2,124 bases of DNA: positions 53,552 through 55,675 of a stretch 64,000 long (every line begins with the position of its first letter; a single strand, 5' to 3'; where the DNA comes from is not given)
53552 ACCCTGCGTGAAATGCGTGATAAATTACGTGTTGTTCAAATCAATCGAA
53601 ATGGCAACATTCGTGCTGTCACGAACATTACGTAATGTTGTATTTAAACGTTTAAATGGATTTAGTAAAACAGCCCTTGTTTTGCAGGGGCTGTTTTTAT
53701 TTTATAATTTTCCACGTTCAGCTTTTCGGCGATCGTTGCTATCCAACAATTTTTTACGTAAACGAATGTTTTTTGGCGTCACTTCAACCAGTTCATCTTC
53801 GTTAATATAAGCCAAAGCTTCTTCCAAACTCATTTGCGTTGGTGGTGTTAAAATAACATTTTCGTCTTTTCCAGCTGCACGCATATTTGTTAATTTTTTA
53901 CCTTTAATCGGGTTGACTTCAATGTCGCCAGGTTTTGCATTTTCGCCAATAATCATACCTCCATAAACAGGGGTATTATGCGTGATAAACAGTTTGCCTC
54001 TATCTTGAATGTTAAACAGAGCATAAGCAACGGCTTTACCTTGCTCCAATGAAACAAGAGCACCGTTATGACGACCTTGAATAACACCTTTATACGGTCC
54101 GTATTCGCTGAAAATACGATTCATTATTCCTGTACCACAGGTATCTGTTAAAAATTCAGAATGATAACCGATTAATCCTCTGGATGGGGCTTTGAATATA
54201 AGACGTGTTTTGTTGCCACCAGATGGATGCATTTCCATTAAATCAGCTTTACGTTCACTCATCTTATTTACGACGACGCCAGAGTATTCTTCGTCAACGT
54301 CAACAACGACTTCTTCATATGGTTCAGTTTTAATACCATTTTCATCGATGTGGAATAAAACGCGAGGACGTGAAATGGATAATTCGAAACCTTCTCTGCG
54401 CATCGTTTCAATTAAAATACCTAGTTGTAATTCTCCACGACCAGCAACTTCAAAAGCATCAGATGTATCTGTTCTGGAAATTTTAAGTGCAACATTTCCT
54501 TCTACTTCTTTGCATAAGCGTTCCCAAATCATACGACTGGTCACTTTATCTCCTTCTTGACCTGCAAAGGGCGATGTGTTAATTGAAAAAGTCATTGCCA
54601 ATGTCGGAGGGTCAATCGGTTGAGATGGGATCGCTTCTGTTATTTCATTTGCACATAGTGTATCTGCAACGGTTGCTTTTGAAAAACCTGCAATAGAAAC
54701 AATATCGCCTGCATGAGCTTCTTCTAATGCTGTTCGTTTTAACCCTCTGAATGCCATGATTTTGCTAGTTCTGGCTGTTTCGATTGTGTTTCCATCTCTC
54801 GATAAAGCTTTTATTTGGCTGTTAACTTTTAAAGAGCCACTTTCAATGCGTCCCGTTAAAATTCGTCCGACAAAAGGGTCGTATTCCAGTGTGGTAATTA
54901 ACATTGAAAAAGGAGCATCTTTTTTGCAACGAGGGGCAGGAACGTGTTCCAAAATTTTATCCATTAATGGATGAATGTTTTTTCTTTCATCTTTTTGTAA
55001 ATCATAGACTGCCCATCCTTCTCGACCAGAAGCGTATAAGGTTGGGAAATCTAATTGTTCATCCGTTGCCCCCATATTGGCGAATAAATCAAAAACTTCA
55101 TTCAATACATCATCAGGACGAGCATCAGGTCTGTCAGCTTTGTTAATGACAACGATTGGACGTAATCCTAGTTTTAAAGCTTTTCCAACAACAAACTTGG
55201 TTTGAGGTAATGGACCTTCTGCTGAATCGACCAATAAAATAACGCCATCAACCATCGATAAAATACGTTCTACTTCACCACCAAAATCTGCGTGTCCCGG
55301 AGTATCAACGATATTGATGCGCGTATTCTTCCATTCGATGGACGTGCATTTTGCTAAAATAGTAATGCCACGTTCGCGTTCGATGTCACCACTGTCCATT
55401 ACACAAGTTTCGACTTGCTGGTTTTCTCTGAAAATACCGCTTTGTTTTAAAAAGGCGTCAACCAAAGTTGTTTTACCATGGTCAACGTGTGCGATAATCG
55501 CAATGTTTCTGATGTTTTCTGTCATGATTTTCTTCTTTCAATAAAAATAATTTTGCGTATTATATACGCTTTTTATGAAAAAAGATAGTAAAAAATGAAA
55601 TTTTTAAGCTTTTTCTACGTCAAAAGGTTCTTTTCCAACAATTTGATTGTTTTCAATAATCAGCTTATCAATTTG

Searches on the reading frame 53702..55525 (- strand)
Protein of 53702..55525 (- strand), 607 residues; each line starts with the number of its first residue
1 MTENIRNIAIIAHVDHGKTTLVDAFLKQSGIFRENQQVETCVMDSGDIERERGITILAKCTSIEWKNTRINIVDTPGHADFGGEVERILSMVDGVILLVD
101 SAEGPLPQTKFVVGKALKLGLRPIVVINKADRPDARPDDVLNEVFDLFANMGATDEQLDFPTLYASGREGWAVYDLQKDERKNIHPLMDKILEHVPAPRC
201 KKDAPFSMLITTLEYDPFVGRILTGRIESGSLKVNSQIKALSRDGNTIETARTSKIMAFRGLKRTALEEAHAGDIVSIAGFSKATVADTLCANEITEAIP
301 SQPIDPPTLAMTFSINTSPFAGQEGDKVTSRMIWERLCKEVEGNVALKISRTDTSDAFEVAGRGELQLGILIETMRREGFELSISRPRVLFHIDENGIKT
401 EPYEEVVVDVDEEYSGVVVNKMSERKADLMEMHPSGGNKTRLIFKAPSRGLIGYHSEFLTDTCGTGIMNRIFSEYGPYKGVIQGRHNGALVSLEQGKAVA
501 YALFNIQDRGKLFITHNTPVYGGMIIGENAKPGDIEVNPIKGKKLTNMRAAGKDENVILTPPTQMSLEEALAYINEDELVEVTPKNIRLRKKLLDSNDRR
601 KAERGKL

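Call 5: search_protein_families(library=pfam, proteins=[window:53702-55525:-], max_evalue=0.01)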
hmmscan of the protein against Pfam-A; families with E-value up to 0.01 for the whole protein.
window:53702-55525:- (607 aa): 8 families
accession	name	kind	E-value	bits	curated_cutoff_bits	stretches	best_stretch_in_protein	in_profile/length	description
PF00009.33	GTP_EFTU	-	1e-55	188.7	26.5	1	3-196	1-187/188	Elongation factor Tu GTP binding domain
PF21018.2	BipA_C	-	5.9e-49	164.9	23.8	1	487-595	1-109/110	TypA/BipA C-terminal domain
PF00679.30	EFG_C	-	6.1e-20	71.5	27.9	1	400-483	3-86/89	Elongation factor G C-terminus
PF03144.31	GTP_EFTU_D2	-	7e-12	46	30.3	1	220-291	1-73/73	Elongation factor Tu domain 2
PF22042.2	EF-G_D2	-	8e-12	45.5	27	1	205-292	1-83/84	Elongation factor G domain 2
PF01926.29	MMR_HSR1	-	1.4e-05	25.6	21.9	1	8-129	2-113/113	50S ribosome-binding GTPase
PF09439.16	SRPRB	-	0.0078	16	25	0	7-102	5-83/178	Signal recognition particle receptor beta subunit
PF00735.24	Septin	-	0.0088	15.8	26.2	0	8-81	7-75/280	Septin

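Call 37: list_cluster_members(proteins=[window:53702-55525:-, window:34464-35336:+, window:52646-53635:+, P0053, P0007, P0004, P0109])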
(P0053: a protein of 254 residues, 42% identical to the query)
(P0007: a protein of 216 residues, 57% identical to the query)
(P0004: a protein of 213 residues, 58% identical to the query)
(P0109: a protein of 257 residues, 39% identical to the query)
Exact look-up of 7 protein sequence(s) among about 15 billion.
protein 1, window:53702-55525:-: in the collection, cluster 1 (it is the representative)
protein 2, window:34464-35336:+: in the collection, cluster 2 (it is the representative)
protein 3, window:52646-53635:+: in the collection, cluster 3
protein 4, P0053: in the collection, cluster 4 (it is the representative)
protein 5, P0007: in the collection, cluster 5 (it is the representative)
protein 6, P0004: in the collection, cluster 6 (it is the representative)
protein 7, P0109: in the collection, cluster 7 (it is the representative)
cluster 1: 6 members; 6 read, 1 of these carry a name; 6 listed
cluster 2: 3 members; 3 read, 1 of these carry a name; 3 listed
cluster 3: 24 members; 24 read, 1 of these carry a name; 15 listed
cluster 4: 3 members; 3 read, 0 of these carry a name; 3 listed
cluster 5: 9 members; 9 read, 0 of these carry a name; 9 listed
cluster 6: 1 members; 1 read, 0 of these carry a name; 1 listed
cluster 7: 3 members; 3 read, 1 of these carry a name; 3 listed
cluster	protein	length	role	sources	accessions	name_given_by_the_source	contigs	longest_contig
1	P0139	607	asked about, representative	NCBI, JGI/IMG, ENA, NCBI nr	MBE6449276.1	MAG: translational GTPase TypA [Alphaproteobacteria bacterium] | translational GTPase TypA [Alphaproteobacteria bacterium]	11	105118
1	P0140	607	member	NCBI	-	-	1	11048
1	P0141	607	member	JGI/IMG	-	-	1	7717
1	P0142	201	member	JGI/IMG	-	-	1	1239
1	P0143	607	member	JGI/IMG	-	-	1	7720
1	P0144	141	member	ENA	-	-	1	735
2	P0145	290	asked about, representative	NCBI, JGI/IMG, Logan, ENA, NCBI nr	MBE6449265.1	MAG: bifunctional 5,10-methylene-tetrahydrofolate ... | bifunctional 5,10-methylene-tetrahydrofolate ...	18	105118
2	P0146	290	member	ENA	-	-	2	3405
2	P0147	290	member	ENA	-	-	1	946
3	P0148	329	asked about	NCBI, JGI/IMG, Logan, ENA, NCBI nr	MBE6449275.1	MAG: hypothetical protein E7013_01055 [Alphaproteobacteria bacterium] | hypothetical protein [Alphaproteobacteria bacterium]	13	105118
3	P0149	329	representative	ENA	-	-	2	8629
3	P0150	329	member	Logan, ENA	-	-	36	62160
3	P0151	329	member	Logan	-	-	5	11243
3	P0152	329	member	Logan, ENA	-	-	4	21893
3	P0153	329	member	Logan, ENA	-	-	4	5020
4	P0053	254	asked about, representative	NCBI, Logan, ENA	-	-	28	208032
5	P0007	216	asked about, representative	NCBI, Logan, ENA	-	-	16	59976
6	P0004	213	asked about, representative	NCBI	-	-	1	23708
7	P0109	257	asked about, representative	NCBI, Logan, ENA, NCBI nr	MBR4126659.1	MAG: hypothetical protein IKR09_03685 [Alphaproteobacteria bacterium] | hypothetical protein [Alphaproteobacteria bacterium]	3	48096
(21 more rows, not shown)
